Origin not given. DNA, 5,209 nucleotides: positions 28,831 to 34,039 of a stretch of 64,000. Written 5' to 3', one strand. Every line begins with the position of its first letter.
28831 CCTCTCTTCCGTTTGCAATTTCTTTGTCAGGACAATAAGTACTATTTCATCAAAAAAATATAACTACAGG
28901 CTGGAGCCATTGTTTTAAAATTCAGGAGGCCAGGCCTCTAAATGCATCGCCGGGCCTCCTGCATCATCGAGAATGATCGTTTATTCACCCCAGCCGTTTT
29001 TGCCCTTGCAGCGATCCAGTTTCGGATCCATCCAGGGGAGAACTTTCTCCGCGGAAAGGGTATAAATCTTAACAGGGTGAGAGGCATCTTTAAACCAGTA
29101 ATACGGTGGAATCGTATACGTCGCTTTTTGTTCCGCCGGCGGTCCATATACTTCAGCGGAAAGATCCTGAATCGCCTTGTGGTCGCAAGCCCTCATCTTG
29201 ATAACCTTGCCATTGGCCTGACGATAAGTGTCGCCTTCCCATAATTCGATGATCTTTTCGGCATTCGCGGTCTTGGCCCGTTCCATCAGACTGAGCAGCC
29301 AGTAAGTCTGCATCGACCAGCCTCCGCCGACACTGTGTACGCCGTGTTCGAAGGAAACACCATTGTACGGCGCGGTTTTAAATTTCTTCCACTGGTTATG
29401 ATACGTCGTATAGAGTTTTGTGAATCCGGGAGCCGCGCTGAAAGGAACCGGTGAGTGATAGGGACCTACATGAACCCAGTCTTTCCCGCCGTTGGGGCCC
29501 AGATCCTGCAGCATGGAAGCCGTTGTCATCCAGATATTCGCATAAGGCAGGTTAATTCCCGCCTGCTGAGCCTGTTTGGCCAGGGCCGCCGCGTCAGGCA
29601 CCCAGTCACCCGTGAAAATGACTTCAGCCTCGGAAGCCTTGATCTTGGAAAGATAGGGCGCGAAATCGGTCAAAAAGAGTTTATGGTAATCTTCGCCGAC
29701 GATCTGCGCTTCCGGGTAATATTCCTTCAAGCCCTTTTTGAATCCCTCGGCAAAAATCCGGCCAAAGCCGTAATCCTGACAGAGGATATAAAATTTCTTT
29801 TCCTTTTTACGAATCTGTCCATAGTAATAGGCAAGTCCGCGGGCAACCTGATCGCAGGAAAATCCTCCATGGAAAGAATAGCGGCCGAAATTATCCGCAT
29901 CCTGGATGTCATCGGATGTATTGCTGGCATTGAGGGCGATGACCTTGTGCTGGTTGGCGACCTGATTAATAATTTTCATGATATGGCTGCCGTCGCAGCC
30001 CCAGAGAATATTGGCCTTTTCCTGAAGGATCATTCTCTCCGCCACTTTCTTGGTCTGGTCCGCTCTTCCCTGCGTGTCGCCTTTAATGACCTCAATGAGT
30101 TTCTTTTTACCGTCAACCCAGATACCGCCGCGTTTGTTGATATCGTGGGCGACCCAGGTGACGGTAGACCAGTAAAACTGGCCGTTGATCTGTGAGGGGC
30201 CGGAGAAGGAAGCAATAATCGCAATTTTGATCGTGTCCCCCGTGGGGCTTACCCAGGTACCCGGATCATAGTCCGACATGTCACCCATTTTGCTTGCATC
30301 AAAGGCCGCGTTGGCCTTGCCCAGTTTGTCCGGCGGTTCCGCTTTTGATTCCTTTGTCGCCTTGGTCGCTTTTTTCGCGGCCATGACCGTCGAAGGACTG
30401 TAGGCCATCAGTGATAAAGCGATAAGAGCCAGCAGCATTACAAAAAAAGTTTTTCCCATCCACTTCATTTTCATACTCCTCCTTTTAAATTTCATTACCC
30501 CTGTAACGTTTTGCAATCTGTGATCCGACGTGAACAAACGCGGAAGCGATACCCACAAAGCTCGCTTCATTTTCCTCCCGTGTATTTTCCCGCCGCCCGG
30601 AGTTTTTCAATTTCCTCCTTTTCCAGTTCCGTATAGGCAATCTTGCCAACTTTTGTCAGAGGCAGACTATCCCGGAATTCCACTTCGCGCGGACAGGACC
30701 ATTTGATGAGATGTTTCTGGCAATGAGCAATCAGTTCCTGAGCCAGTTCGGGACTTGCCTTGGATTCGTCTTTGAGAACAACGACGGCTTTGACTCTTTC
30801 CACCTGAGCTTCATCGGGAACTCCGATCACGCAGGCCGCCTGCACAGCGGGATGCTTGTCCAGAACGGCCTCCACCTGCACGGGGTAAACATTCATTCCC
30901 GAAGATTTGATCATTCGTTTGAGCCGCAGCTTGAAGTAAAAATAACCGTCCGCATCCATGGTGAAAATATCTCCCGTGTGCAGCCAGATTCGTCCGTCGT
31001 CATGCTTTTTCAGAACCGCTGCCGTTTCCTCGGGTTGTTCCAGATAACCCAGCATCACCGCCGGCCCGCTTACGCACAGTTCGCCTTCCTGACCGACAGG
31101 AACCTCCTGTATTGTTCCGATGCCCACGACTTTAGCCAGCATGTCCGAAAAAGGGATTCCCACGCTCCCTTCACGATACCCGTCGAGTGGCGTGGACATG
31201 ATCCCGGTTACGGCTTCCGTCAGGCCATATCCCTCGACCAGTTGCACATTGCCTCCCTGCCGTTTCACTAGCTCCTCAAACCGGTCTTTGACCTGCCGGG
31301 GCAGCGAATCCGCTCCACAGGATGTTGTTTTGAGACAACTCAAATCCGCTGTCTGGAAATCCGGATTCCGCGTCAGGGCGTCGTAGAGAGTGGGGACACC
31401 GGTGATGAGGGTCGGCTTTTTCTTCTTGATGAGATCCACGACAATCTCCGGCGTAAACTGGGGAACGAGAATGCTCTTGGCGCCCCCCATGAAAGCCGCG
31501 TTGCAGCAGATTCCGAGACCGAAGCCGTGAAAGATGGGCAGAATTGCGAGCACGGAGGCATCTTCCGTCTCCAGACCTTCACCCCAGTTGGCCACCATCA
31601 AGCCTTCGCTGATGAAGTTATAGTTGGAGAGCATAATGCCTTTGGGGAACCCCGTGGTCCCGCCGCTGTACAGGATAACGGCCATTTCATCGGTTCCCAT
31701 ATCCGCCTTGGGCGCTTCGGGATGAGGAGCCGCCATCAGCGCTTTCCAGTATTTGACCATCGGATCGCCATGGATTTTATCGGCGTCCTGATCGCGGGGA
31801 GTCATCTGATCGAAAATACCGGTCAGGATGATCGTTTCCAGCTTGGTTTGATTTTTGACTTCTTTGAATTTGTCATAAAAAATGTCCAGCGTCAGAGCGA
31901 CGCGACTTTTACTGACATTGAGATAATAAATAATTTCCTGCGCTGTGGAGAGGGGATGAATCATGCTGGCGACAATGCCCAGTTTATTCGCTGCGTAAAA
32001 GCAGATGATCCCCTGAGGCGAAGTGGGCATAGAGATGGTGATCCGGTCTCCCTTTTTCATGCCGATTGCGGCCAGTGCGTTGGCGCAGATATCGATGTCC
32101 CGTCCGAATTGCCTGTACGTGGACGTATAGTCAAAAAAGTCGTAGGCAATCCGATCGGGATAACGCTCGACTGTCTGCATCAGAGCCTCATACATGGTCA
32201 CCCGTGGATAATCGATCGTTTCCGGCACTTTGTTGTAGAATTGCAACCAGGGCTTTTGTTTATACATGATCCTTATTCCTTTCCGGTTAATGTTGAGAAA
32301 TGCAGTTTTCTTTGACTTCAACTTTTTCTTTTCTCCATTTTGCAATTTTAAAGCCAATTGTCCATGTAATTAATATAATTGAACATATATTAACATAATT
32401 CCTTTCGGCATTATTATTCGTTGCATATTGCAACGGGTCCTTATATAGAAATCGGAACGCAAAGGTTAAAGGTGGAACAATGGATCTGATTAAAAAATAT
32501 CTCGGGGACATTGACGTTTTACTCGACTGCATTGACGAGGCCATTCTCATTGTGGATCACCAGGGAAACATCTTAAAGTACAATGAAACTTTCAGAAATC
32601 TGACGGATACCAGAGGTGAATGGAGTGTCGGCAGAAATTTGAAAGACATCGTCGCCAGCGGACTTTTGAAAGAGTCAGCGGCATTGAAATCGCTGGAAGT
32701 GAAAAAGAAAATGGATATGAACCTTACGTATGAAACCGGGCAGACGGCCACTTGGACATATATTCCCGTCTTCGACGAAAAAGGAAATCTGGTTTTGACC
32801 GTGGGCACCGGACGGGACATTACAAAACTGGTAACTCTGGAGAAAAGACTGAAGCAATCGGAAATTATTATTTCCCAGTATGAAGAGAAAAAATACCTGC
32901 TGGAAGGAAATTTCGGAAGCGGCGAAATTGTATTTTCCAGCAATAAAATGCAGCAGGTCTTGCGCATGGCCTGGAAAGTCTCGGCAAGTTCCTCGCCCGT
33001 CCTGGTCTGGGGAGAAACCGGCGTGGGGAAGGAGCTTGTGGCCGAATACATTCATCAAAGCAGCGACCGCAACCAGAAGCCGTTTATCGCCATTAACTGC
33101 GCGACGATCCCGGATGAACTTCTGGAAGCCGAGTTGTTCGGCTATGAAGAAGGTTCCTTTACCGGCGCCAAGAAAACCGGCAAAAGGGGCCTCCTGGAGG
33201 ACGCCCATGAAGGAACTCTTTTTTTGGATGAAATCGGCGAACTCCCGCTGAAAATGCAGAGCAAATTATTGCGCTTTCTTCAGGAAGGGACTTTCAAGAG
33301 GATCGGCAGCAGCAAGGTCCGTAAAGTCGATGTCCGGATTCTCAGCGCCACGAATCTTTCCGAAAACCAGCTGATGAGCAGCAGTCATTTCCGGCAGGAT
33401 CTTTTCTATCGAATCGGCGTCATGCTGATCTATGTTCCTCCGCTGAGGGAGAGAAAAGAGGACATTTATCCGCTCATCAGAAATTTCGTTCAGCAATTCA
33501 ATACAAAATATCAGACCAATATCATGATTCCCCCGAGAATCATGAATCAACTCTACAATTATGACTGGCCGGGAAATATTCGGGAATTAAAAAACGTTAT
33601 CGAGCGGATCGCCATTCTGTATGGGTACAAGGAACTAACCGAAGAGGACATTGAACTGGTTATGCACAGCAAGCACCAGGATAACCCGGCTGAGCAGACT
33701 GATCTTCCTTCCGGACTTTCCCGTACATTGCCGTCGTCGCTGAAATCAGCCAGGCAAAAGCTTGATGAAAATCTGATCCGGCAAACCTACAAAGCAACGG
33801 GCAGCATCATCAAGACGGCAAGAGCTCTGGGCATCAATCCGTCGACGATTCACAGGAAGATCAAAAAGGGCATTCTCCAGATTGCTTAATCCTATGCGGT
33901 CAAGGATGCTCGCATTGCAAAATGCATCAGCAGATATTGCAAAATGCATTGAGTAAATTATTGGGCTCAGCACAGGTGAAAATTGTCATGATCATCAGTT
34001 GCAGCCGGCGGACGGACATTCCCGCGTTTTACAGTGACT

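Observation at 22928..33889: Sigma-54-controlled operon encoding a four-subunit benzoyl-CoA-reductase-like radical enzyme, with both an AMP-ligase and a family III CoA-transferase plus an orphan binding protein; substrate unknown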

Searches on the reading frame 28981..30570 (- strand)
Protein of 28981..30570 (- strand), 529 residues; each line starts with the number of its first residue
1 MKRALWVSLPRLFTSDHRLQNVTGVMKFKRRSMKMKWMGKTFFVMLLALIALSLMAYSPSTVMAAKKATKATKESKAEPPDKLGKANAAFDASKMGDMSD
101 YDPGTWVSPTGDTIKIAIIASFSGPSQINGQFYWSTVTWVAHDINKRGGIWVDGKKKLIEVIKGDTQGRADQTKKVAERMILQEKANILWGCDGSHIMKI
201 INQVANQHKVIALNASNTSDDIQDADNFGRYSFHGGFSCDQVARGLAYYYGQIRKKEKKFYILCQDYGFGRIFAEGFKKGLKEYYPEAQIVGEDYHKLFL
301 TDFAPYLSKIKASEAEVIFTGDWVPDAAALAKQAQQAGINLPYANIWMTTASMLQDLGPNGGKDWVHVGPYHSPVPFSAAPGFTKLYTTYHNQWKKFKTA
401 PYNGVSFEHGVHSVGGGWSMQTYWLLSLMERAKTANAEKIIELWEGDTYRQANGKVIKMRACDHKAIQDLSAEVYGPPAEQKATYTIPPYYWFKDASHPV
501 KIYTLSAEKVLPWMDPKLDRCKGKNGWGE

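Call 3: search_protein_families(library=pfam, proteins=[window:28981-30570:-])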
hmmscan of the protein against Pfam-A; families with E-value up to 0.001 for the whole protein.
window:28981-30570:- (529 aa): 2 families
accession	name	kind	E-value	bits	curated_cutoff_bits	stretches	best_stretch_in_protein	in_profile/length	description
PF13458.12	Peripla_BP_6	-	9.7e-46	157.4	31.7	1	113-470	1-333/343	Periplasmic binding protein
PF13433.12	Peripla_BP_5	-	2e-13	50.6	27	1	114-461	1-322/363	Periplasmic binding protein domain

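Call 4: search_protein_families(library=ncbifam, proteins=[window:28981-30570:-])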
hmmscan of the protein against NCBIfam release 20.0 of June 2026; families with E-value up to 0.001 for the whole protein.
window:28981-30570:- (529 aa): 3 families
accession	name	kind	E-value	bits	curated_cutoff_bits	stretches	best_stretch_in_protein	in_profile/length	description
TIGR03669.1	urea_ABC_arch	equivalog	5e-18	65.2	494.8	1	114-443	1-304/375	urea ABC transporter substrate-binding protein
TIGR03407.1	urea_ABC_UrtA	exception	1.2e-15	57.3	492.75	1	114-464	1-328/361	urea ABC transporter substrate-binding protein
NF011933.0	PRK15404.1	subfamily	1.4e-10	40.8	477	1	111-341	24-244/370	high-affinity branched-chain amino acid ABC transporter substrate-binding protein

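Call 44: search_solved_structures(query=window:28981-30570:-, max_evalue=0.00001)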
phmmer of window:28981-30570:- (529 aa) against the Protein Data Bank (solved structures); distinct sequences matched with E-value up to 0.00001: 13.
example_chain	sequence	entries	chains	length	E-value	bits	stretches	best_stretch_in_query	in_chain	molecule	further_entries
4xfk_A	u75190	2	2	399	7.9e-13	51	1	112-358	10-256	Putative branched chain amino acid ABC transporter, periplasmic amino acid-binding protein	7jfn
8tg1_A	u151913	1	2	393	1.4e-11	46.9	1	111-362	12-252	Extracellular ligand-binding receptor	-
7s6e_A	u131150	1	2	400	1.8e-11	46.5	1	111-353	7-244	Urea ABC transporter, periplasmic urea-binding protein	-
3nnd_B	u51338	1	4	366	7.2e-11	44.6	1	111-305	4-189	Possible substrate binding protein of ABC transporter system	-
3n0x_A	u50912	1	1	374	9.5e-11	44.2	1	112-305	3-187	Possible substrate binding protein of ABC transporter system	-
3i09_A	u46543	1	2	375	3e-10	42.5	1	112-340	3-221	Periplasmic branched-chain amino acid-binding protein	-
4evs_A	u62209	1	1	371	6.5e-10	41.4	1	111-341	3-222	PUTATIVE ABC TRANSPORTER SUBUNIT, SUBSTRATE-BINDING COMPONENT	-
8hic_A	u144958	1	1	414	2.7e-09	39.3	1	111-353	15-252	Putative urea ABC transporter, substrate binding protein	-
7s6f_A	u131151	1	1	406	2.8e-09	39.3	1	109-352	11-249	Putative urea ABC transporter, urea binding protein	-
4f06_A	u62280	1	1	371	4.5e-08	35.3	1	111-321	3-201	Extracellular ligand-binding receptor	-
4gnr_A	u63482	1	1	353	9e-07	31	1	113-391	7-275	ABC transporter substrate-binding protein-branched chain amino acid transport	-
4zpj_A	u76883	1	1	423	9.7e-07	30.9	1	70-339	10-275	Extracellular ligand-binding receptor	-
3i45_A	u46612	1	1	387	2.3e-06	29.7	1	141-395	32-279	Twin-arginine translocation pathway signal protein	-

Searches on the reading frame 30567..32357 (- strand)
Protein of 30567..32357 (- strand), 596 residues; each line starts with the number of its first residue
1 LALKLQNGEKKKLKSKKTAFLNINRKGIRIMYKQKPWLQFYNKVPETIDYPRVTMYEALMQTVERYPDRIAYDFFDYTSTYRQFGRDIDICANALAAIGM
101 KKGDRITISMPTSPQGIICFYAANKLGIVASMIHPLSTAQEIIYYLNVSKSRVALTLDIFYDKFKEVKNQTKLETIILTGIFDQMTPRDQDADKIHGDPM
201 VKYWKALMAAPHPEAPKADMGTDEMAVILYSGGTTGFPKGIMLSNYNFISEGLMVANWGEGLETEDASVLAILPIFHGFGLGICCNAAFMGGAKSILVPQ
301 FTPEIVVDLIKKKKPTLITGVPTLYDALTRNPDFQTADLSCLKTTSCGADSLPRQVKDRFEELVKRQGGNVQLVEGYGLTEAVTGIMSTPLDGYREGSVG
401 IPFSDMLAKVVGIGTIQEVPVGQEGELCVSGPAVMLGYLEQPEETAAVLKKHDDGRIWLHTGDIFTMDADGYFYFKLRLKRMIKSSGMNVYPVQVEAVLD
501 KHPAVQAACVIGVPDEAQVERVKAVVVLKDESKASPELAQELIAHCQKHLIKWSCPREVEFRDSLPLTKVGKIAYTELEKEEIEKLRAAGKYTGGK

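Call 3: search_protein_families(library=pfam, proteins=[window:30567-32357:-])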
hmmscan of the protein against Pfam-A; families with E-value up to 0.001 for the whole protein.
window:30567-32357:- (596 aa): 3 families
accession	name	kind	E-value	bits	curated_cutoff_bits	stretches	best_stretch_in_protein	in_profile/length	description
PF00501.34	AMP-binding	-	4.4e-82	276.3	29.9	1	61-439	3-384/384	AMP-binding enzyme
PF13193.12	AMP-binding_C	-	3.7e-21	76.3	24.5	1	494-572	1-76/76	AMP-binding enzyme C-terminal domain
PF14535.12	AMP-binding_C_2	-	0.00042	21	25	1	487-550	1-64/96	AMP-binding enzyme C-terminal domain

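Call 4: search_protein_families(library=ncbifam, proteins=[window:30567-32357:-])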
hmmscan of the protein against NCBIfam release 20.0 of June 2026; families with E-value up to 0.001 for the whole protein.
window:30567-32357:- (596 aa): 109 families (the best 25 are shown)
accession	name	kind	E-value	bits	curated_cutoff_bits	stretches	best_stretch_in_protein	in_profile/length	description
NF006181.0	PRK08314.1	subfamily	6.7e-123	410.9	705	1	34-587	4-559/563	long-chain-fatty-acid--CoA ligase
NF004114.0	PRK05605.1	equivalog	9.6e-123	410.5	766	1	31-584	11-571/575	long-chain-fatty-acid--CoA ligase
NF005220.0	PRK06710.1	equivalog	5.2e-113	378.1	1116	1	33-585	3-556/563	long-chain-fatty-acid--CoA ligase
NF004837.0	PRK06187.1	subfamily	9.5e-112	373.9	476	1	51-580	6-520/531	long-chain-fatty-acid--CoA ligase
NF006523.0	PRK08974.1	equivalog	1.9e-93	313.5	884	1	34-586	2-557/561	long-chain-fatty-acid--CoA ligase FadD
NF006442.0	PRK08751.1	equivalog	1.5e-88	297.6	1023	1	31-579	1-555/560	long-chain fatty acid--CoA ligase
NF005463.0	PRK07059.1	subfamily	1.6e-87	294.2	869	1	34-581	2-555/557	long-chain-fatty-acid--CoA ligase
NF004229.0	PRK05677.1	subfamily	3.1e-87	293.3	879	1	54-587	25-560/563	long-chain-fatty-acid--CoA ligase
NF006182.0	PRK08316.1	subfamily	1.6e-86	290.9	663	1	52-580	10-515/523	fatty acyl-CoA synthetase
NF004822.0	PRK06178.1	equivalog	2.8e-84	283.7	782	1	42-581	24-566/571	acyl-CoA synthetase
NF005714.0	PRK07529.1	subfamily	2.1e-82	277.4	632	1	53-586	30-580/640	acyl-CoA synthetase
NF009139.0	PRK12492.1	equivalog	2.5e-78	263.9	1018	1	44-579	14-559/562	long-chain-fatty-acid--CoA ligase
NF005801.1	PRK07656.1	equivalog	3.5e-76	256.9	657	1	55-578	3-499/500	FadD3 family acyl-CoA ligase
NF009233.0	PRK12583.1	subfamily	4.6e-76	256.4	832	1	53-588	18-556/558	fatty acid CoA ligase family protein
NF005702.0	PRK07514.1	subfamily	1e-73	248.5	558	1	55-578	5-496/506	malonyl-CoA synthase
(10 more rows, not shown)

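Call 45: search_solved_structures(query=window:30567-32267:-, max_evalue=1e-40)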
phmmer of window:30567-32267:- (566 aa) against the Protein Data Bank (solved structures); distinct sequences matched with E-value up to 1e-40: 35.
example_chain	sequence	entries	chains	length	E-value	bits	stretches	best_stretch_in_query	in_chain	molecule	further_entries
8weu_A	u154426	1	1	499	3.5e-65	223.8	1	165-549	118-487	Fatty-acyl-CoA synthase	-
8wev_A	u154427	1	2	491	3.7e-65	223.7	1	165-548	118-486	Feruloyl-CoA Synthetase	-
3a9u_A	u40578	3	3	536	2.3e-59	204.6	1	61-549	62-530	4-coumarate--CoA ligase | 4-coumarate:CoA ligase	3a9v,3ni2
3g7s_A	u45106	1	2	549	2.2e-56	194.7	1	18-554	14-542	Long-chain-fatty-acid--CoA ligase (FadD-1)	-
4gxq_A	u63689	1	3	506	1.7e-53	185.2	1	187-545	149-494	Malonyl CoA synthetase, Benzoate-CoA ligase Chimeric protein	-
5bsw_A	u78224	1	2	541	1.9e-52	181.7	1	62-548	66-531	4-coumarate--CoA ligase 2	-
5bsm_A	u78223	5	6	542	3.6e-52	180.8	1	62-548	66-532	4-coumarate--CoA ligase 2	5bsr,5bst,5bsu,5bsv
3r44_A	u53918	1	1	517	5.6e-52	180.2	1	45-550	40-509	fatty acyl CoA synthetase FADD13 (FATTY-ACYL-CoA SYNTHETASE)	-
5u95_A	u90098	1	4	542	7.4e-52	179.8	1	62-548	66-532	4-coumarate--CoA ligase 2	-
4gxr_A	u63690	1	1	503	4.3e-50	174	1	187-545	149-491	Malonyl CoA synthetase, Benzoate-CoA ligase Chimeric protein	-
3tsy_A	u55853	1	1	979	5.1e-50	173.7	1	59-549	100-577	Fusion Protein 4-coumarate--CoA ligase 1, Resveratrol synthase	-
6k4c_A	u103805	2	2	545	5.6e-50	173.6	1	61-545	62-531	Ancestral luciferase AncLamp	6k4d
4fuq_A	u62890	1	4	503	6e-50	173.5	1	187-548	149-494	Malonyl CoA synthetase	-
4fut_A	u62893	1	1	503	3.5e-49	170.9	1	187-545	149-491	Malonyl CoA synthetase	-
5ie0_A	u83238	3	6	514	3.4e-48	167.7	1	29-545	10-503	Oxalate--CoA ligase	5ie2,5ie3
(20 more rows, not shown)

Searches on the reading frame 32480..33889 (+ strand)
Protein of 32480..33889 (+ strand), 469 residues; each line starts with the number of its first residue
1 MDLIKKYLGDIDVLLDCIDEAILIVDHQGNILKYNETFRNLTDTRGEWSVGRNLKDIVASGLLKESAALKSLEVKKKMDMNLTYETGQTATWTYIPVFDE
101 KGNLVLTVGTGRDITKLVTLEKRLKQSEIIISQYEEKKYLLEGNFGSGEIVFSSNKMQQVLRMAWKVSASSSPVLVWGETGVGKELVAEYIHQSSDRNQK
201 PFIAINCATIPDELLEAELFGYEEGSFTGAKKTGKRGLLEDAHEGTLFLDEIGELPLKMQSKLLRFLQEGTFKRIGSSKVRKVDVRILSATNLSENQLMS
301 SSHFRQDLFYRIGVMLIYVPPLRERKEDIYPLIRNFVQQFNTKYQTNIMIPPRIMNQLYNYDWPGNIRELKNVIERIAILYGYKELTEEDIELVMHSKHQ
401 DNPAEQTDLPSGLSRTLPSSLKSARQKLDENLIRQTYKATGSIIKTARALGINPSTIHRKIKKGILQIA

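Call 3: search_protein_families(library=pfam, proteins=[window:32480-33889:+])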
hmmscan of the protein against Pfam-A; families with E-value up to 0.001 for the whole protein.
window:32480-33889:+ (469 aa): 11 families
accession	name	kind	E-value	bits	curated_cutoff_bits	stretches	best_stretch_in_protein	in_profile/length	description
PF00158.32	Sigma54_activat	-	1.1e-66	224.1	20.2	1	150-317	1-167/168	Sigma-54 interaction domain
PF25601.1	AAA_lid_14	-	8e-24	83.7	27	1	323-406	1-85/87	AAA+ ATPase lid domain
PF14532.12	Sigma54_activ_2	-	4e-21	76.1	25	1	154-322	4-138/138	Sigma-54 interaction domain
PF13426.13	PAS_9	-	1.6e-09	38.4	27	1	20-116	2-103/103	PAS domain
PF02954.25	HTH_8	-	8.6e-06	25.8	22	1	431-463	8-41/42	Bacterial regulatory protein, Fis family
PF00989.32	PAS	-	1.1e-05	25.8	22.6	1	10-114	2-113/113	PAS fold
PF08448.16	PAS_4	-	1.3e-05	25.8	23.1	1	17-117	3-108/110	PAS fold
PF07724.20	AAA_2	-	2.4e-05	24.9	27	1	174-302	6-134/166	AAA domain (Cdc48 subfamily)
PF07728.20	AAA_5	-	3.6e-05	24.2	22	1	173-301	1-132/139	AAA domain (dynein-related subfamily)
PF00004.35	AAA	-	0.00034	21.5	21.2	1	174-293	1-110/131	ATPase family associated with various cellular activities (AAA)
PF01078.27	Mg_chelatase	-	0.00036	20.4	20.3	0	226-292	89-157/207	Magnesium chelatase, subunit ChlI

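Call 4: search_protein_families(library=ncbifam, proteins=[window:32480-33889:+])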
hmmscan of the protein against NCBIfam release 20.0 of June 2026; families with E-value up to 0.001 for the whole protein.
window:32480-33889:+ (469 aa): 33 families (the best 25 are shown)
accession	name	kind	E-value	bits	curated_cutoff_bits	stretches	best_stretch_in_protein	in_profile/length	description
NF041552.1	TF_PrdR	equivalog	2.7e-116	389.2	795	1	10-463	135-575/577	sigma-54 dependent transcriptional regulator PrdR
TIGR01817.1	nifA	equivalog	1e-91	308.3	528.85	1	143-407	190-454/534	nif-specific transcriptional activator NifA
NF003451.0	PRK05022.1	equivalog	8.9e-90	301.8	476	1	136-463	178-507/512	nitric oxide reductase transcriptional regulator NorR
TIGR01818.1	ntrC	equivalog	4.9e-88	295.9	558.6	1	113-463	102-462/463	nitrogen regulation protein NR(I)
TIGR02915.1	PEP_resp_reg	equivalog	1.4e-86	291.1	502.6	1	149-463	140-441/445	PEP-CTERM-box response regulator transcription factor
TIGR02329.1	propionate_PrpR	equivalog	1.8e-86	290.9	499.2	1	140-463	204-526/526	propionate catabolism operon regulatory protein PrpR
NF008469.0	PRK11361.1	equivalog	2.1e-84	283.8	714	1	130-461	125-451/461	acetoacetate metabolism transcriptional regulator AtoC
NF038308.1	RNA_repair_RtcR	equivalog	8.8e-82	275.6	650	1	121-415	154-462/530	RNA repair transcriptional activator RtcR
NF011953.0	PRK15424.1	equivalog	3.6e-80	270.1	703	1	147-463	218-533/538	propionate catabolism operon regulatory protein PrpR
NF008085.0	PRK10820.1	equivalog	1.7e-78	264.5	576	1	13-462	84-508/520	transcriptional regulator TyrR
NF049963.1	RespRegFlgRCampy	domain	1.7e-78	264.4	750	1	119-410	104-395/429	fla regulon two-component system response regulator FlgR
NF041946.1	LuxO_transreg_Vib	equivalog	2e-78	264.3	800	1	141-463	126-459/463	quorum-sensing sigma-54 dependent transcriptional regulator LuxO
NF051870.1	NAssimRespRegNtrX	equivalog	1.1e-77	261.9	600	1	136-463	127-449/452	nitrogen assimilation response regulator NtrX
NF041906.1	V4R_TF_MobR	exception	1.2e-76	258.4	999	1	150-463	234-543/544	phenol degradation transcriptional regulator MobR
TIGR02974.1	phageshock_pspF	equivalog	9.7e-75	251.9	443.55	1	153-395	4-247/336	phage shock protein operon transcriptional activator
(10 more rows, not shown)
